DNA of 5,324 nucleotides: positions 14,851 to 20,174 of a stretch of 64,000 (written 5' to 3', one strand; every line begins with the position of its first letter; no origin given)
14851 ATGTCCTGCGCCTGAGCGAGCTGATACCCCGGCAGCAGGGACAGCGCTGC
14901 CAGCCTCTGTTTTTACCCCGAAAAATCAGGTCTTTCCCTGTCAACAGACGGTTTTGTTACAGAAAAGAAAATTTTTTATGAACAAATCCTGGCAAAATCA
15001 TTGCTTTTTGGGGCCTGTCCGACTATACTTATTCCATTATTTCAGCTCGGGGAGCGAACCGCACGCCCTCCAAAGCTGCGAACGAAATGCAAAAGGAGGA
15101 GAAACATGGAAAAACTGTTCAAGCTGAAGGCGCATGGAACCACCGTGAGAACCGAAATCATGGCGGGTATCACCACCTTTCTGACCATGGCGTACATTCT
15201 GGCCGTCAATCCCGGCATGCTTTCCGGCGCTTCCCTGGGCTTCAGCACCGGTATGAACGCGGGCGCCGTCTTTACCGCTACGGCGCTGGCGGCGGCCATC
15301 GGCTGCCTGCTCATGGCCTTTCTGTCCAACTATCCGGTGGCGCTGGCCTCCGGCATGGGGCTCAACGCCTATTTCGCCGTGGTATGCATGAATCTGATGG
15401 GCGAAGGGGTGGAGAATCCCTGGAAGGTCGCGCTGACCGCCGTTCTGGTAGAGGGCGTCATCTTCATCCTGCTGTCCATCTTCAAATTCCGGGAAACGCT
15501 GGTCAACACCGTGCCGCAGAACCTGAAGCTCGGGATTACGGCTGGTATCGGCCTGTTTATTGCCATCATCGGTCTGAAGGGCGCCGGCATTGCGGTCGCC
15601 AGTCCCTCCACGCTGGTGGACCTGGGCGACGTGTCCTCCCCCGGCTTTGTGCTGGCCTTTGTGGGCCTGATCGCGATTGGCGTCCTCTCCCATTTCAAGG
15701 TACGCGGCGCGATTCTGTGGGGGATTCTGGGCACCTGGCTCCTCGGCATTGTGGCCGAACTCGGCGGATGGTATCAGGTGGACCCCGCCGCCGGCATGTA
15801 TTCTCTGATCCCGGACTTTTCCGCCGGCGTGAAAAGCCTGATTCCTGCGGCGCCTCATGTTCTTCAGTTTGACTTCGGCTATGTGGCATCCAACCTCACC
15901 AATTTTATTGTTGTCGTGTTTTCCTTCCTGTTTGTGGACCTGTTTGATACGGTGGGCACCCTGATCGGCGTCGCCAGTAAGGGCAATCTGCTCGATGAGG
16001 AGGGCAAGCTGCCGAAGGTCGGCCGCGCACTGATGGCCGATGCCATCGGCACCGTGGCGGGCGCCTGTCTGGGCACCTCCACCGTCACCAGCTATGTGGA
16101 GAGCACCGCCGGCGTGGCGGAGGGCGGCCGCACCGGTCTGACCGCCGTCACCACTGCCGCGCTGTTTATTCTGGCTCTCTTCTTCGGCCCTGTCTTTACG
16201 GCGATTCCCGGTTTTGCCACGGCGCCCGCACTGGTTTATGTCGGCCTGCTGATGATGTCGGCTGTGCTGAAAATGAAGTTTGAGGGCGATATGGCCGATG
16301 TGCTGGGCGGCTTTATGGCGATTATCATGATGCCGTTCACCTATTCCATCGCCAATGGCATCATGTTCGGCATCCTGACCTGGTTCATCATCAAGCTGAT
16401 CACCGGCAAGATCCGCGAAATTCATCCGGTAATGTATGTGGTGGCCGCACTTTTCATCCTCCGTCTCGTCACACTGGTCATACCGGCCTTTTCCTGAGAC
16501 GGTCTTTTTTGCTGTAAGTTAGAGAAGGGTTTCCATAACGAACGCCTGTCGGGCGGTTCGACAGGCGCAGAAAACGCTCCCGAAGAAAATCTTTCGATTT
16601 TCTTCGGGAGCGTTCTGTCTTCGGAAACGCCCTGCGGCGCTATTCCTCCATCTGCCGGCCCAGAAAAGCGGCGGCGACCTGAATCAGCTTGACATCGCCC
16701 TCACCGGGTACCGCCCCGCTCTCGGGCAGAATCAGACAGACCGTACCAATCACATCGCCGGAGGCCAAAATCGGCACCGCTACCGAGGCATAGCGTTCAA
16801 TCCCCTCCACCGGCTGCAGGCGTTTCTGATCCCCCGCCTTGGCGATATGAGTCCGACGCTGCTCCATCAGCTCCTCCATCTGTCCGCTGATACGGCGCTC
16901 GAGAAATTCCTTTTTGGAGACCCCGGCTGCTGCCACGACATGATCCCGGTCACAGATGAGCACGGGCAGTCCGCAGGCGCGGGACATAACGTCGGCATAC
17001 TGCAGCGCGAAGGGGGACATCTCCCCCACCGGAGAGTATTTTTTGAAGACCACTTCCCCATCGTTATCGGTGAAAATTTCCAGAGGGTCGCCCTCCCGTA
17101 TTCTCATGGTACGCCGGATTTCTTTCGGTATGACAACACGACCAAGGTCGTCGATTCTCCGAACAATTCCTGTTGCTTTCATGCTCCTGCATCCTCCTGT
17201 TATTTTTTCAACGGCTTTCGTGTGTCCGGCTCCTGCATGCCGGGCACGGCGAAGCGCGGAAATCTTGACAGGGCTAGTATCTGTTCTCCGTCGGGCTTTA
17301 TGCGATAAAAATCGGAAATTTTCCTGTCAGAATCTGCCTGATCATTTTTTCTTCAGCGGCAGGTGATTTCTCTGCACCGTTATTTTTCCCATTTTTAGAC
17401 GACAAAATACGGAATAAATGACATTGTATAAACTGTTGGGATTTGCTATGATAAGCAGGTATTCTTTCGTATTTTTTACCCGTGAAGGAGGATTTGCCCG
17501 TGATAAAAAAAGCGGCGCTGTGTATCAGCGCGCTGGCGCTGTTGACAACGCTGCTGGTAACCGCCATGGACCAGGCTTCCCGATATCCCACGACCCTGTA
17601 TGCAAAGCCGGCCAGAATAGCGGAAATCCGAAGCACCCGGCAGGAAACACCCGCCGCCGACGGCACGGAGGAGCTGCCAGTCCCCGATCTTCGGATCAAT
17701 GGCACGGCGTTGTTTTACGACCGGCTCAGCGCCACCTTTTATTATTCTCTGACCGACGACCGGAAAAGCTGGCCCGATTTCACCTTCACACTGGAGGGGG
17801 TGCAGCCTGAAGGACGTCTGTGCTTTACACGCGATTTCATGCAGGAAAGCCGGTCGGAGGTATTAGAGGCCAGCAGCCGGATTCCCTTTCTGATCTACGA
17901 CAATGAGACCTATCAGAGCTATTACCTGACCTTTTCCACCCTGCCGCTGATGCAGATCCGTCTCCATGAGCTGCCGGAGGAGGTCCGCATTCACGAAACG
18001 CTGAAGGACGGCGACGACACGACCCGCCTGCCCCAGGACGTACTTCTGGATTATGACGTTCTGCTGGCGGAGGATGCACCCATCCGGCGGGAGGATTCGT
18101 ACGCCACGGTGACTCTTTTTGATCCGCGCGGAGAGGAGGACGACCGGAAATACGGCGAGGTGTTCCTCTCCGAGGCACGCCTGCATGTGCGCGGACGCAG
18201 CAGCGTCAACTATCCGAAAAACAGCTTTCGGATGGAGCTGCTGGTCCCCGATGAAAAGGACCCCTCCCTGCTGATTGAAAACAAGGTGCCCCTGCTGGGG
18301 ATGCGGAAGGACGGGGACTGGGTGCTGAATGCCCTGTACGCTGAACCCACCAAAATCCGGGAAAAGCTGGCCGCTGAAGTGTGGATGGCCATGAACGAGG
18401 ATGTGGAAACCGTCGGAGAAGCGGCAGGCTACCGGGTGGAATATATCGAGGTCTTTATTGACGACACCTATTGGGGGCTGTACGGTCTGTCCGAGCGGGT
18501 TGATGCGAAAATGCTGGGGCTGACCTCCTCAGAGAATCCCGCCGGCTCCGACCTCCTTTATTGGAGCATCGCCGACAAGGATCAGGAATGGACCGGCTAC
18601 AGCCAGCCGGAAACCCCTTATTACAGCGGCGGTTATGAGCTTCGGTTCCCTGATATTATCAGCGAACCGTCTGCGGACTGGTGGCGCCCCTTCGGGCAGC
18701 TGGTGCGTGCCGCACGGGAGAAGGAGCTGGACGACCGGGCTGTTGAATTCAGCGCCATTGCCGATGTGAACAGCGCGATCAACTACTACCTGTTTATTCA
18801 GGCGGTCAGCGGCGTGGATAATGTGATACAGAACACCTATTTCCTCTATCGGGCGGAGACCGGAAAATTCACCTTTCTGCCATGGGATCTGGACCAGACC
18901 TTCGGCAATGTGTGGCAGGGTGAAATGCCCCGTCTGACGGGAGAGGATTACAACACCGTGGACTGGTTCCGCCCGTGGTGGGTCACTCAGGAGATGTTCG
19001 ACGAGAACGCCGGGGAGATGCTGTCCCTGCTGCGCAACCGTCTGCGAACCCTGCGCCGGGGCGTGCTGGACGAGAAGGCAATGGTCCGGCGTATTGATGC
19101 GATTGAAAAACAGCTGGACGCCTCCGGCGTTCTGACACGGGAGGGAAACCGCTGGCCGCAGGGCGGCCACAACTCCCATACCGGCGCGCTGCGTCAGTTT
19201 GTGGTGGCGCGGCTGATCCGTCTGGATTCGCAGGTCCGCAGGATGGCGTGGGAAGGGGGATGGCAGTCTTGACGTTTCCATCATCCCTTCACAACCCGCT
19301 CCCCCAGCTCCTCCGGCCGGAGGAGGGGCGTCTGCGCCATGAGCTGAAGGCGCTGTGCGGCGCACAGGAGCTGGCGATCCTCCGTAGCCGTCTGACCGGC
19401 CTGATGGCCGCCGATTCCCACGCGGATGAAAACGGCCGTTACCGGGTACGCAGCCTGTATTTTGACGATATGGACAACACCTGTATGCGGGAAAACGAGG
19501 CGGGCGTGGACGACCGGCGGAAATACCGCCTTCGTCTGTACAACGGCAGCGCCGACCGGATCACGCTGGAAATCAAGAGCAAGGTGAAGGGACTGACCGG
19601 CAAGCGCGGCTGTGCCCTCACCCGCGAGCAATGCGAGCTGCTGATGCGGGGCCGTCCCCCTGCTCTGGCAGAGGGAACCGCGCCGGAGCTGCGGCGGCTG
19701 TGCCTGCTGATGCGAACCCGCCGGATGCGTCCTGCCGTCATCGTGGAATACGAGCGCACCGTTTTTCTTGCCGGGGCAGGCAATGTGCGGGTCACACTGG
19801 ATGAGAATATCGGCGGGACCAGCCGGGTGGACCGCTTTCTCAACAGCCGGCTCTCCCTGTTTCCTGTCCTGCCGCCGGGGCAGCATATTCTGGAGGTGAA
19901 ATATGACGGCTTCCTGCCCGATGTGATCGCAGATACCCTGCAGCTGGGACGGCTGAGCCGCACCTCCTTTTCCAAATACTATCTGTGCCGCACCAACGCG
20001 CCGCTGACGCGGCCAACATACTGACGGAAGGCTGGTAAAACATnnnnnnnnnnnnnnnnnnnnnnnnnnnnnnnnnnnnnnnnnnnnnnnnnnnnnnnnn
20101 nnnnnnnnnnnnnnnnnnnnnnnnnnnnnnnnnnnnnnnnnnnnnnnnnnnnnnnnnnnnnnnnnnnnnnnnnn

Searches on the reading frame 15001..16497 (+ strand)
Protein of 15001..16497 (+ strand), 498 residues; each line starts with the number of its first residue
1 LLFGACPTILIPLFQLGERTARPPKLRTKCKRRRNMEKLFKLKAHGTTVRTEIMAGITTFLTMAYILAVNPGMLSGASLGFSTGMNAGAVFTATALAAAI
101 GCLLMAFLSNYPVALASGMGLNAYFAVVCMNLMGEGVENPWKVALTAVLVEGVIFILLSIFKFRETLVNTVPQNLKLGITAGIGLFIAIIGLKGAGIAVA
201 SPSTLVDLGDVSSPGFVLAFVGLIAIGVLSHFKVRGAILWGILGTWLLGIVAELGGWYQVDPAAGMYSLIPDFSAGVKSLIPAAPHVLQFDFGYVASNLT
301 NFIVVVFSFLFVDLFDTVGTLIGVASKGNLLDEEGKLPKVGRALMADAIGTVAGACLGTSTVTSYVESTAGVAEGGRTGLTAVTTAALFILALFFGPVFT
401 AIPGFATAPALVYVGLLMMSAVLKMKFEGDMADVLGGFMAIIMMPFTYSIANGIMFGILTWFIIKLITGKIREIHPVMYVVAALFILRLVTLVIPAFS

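Call 16: search_protein_families(library=pfam, proteins=[window:15001-16497:+], max_evalue=0.001)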
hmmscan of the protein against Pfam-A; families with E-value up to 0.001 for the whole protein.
window:15001-16497:+ (498 aa): 1 family
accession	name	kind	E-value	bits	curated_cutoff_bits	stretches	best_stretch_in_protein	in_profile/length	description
PF00860.26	Xan_ur_permease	-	1.5e-42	146.1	27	1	51-454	2-387/389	Permease family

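Call 42: search_protein_families(library=ncbifam, proteins=[window:15106-16497:+], max_evalue=0.001)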
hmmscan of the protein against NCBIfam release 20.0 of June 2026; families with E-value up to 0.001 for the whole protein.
window:15106-16497:+ (463 aa): 0 families

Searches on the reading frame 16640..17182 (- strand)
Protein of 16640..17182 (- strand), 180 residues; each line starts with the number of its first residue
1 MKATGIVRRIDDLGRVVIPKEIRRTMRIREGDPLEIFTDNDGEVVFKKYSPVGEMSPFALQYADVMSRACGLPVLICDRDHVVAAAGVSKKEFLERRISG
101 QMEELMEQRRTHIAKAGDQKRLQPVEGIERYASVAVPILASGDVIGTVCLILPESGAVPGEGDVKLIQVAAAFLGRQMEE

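Call 16: search_protein_families(library=pfam, proteins=[window:16640-17182:-], max_evalue=0.001)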
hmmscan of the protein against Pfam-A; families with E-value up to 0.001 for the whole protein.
window:16640-17182:- (180 aa): 3 families
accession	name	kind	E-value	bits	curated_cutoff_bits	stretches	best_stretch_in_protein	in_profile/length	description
PF15714.11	SpoVT_C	-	7.4e-40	136.4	27.5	1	54-179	1-128/128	Stage V sporulation protein T C-terminal, transcription factor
PF04014.23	MazE_antitoxin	-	1.1e-11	44.9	24.7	1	7-50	1-44/48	Antidote-toxin recognition MazE, bacterial antitoxin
PF01590.32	GAF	-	5.9e-06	27.3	22.4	1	82-176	35-131/133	GAF domain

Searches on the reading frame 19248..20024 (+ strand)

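Call 16: search_protein_families(library=pfam, proteins=[window:19248-20024:+], max_evalue=0.001)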
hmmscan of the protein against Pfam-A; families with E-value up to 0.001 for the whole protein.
window:19248-20024:+ (258 aa): 1 family
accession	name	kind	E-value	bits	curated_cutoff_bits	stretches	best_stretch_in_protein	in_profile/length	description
PF09359.15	VTC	-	1.3e-34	120.3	23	1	30-245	2-228/235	VTC domain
